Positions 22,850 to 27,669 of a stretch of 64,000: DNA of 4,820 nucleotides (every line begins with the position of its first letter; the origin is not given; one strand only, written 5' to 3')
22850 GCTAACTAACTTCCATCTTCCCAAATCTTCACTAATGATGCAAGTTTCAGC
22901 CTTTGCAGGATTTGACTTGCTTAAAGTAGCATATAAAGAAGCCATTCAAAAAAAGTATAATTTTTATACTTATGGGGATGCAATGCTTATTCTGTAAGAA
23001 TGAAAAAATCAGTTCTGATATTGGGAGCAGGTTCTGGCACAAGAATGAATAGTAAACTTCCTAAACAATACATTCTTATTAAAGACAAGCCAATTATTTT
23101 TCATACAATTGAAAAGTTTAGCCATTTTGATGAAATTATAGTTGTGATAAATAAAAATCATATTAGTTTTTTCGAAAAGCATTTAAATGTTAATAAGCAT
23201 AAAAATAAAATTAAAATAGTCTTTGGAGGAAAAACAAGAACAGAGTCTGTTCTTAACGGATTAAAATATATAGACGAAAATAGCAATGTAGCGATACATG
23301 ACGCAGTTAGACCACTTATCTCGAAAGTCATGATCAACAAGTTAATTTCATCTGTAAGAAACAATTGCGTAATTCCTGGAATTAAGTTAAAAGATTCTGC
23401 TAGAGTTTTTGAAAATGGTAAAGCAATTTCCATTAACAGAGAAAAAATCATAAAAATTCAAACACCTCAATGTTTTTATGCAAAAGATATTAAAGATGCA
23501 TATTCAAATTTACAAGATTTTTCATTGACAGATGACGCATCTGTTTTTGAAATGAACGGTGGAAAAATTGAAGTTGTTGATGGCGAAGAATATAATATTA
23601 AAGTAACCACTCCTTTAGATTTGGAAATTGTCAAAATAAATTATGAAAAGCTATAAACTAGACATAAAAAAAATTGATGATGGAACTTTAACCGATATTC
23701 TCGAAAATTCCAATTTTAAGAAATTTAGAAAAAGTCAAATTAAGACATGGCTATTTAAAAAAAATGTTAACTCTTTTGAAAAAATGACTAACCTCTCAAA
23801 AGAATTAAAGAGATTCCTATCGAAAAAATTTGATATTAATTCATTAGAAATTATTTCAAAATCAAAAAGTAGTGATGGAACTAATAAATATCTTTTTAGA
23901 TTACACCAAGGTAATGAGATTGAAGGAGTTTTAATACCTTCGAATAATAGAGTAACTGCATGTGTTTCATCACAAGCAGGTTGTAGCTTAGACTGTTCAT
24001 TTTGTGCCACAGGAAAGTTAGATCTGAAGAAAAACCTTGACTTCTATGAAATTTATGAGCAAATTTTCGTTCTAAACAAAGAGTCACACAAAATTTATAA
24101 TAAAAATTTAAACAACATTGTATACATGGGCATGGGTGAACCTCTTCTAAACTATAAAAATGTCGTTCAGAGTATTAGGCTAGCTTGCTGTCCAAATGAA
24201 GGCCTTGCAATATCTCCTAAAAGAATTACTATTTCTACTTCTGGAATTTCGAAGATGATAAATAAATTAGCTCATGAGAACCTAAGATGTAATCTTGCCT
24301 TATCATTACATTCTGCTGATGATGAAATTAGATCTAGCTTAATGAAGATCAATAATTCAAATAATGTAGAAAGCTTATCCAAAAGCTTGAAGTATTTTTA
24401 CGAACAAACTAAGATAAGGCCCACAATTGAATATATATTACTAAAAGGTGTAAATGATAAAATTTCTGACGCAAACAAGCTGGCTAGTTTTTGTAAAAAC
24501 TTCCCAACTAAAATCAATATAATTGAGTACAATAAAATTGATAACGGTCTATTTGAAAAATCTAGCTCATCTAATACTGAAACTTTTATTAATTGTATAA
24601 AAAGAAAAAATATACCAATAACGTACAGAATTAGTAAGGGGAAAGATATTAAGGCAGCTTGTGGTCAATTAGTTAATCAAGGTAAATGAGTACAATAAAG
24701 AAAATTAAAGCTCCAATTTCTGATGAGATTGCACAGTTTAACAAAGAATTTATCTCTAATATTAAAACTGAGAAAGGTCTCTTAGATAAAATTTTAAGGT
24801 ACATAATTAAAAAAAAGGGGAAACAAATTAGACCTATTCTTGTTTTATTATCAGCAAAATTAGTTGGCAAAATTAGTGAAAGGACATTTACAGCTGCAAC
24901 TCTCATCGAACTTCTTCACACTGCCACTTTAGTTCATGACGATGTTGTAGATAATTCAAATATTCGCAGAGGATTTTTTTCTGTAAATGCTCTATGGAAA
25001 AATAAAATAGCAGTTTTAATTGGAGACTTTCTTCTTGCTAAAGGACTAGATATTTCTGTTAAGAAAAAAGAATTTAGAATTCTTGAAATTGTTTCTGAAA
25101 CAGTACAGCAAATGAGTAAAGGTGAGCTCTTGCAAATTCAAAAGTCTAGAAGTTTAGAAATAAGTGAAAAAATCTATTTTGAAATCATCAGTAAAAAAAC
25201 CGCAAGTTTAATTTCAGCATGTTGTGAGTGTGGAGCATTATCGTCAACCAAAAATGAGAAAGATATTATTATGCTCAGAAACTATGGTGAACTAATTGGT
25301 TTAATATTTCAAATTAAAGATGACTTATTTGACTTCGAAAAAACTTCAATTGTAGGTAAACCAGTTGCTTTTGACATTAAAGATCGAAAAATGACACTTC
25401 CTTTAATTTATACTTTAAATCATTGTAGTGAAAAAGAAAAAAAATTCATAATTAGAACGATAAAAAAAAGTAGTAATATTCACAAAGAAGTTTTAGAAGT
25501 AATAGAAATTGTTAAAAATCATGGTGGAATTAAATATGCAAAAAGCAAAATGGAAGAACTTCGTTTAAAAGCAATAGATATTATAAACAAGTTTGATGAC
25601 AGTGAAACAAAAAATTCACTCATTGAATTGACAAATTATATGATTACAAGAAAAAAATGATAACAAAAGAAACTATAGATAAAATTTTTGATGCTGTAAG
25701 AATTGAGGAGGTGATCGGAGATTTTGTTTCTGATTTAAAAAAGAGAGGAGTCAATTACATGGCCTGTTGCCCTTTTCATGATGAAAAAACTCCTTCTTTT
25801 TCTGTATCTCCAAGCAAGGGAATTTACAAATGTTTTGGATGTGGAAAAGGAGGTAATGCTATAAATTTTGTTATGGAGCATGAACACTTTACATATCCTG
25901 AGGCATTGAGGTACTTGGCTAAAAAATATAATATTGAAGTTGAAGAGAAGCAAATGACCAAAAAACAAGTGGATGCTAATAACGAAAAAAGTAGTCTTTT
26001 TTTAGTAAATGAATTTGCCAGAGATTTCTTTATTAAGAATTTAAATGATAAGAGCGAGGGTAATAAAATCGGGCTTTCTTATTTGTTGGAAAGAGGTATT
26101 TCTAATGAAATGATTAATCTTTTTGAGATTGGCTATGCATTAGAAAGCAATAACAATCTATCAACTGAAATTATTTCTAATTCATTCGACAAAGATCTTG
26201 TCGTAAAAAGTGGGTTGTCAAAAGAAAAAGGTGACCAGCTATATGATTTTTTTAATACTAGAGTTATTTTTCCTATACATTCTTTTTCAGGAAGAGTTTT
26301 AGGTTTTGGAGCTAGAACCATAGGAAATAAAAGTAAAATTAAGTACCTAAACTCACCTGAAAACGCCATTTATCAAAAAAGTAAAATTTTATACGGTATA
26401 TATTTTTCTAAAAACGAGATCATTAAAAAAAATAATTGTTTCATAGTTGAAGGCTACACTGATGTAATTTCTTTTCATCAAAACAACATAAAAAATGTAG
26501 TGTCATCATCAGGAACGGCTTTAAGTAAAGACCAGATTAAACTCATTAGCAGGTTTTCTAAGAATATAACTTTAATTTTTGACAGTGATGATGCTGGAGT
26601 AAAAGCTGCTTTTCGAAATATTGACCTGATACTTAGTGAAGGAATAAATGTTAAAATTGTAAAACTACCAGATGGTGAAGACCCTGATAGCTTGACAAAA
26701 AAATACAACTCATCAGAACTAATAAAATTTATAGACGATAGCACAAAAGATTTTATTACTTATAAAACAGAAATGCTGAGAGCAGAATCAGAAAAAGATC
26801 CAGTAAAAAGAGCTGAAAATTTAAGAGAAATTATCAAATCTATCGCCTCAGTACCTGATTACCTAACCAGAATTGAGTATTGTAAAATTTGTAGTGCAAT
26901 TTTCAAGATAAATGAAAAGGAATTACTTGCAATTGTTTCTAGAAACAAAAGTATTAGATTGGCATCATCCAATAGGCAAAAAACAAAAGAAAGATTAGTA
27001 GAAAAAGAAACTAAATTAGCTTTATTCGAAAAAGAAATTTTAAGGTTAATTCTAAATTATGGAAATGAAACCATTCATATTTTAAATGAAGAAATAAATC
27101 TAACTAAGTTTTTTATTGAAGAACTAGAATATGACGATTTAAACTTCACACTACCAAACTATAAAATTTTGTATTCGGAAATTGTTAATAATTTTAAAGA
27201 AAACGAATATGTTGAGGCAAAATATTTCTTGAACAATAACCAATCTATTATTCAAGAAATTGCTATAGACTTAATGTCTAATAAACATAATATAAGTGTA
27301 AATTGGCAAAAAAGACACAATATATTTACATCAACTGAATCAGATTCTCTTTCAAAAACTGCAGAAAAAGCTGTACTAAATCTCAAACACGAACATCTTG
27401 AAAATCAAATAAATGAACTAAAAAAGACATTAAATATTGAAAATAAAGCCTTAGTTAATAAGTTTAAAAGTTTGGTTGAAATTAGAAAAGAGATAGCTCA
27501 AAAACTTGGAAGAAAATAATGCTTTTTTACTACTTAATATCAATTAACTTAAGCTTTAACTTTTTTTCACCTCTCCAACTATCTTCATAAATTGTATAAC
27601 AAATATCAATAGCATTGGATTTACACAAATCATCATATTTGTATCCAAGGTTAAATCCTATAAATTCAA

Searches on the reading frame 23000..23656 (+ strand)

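Call 77: search_protein_families(library=pfam, proteins=[window:23000-23656:+], max_evalue=1e-8)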
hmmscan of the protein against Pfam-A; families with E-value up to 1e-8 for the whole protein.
window:23000-23656:+ (218 aa): 2 families
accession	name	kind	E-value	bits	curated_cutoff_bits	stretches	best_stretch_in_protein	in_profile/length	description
PF01128.25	IspD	-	5.3e-48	164.1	27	1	5-210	3-214/221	2-C-methyl-D-erythritol 4-phosphate cytidylyltransferase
PF12804.13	NTP_transf_3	-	5.1e-09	36.9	27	1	5-122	1-117/160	MobA-like NTP transferase domain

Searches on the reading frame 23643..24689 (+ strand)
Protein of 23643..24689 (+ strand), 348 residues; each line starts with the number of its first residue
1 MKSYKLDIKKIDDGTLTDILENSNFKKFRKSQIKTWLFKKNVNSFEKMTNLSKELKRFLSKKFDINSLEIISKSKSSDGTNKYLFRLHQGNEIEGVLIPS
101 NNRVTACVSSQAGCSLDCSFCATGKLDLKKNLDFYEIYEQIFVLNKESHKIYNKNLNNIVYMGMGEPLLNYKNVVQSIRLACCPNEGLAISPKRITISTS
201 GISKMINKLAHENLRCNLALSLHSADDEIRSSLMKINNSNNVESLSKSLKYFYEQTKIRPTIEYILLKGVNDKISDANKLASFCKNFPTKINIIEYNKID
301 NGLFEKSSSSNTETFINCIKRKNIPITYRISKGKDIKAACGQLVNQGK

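Call 77: search_protein_families(library=pfam, proteins=[window:23643-24689:+], max_evalue=1e-8)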
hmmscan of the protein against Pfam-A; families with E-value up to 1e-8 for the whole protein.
window:23643-24689:+ (348 aa): 2 families
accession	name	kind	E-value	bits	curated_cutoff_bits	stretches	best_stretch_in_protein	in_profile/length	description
PF04055.27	Radical_SAM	-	2.3e-12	47.8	29.5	1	109-273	2-157/166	Radical SAM superfamily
PF21016.3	RlmN_N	-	4.2e-11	42.9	24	1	10-64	5-59/60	Ribosomal RNA large subunit methyltransferase N-terminal domain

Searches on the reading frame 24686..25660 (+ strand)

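Call 77: search_protein_families(library=pfam, proteins=[window:24686-25660:+], max_evalue=1e-8)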
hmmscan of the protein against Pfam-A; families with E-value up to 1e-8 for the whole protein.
window:24686-25660:+ (324 aa): 1 family
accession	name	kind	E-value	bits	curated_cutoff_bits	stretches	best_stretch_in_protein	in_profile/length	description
PF00348.22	polyprenyl_synt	-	1.7e-67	227.7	27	1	32-275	3-250/251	Polyprenyl synthetase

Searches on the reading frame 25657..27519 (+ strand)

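Call 77: search_protein_families(library=pfam, proteins=[window:25657-27519:+], max_evalue=1e-8)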
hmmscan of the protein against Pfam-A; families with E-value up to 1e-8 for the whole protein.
window:25657-27519:+ (620 aa): 5 families
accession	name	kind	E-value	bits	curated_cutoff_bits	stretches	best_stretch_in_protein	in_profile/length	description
PF01807.25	Zn_ribbon_DnaG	-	2e-36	124.2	24.9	1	3-98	2-96/98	CHC2 zinc finger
PF08275.17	DNAG_N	-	5.7e-36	123.9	26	1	124-250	1-126/128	DNA primase catalytic core, N-terminal domain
PF13155.12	Toprim_2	-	1.5e-23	83.4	22.1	1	262-345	1-86/88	Toprim-like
PF13662.12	Toprim_4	-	1.4e-16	60.9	25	1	263-335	5-84/85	Toprim domain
PF01751.28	Toprim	-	1.3e-11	45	23.1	1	262-336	3-95/96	Toprim domain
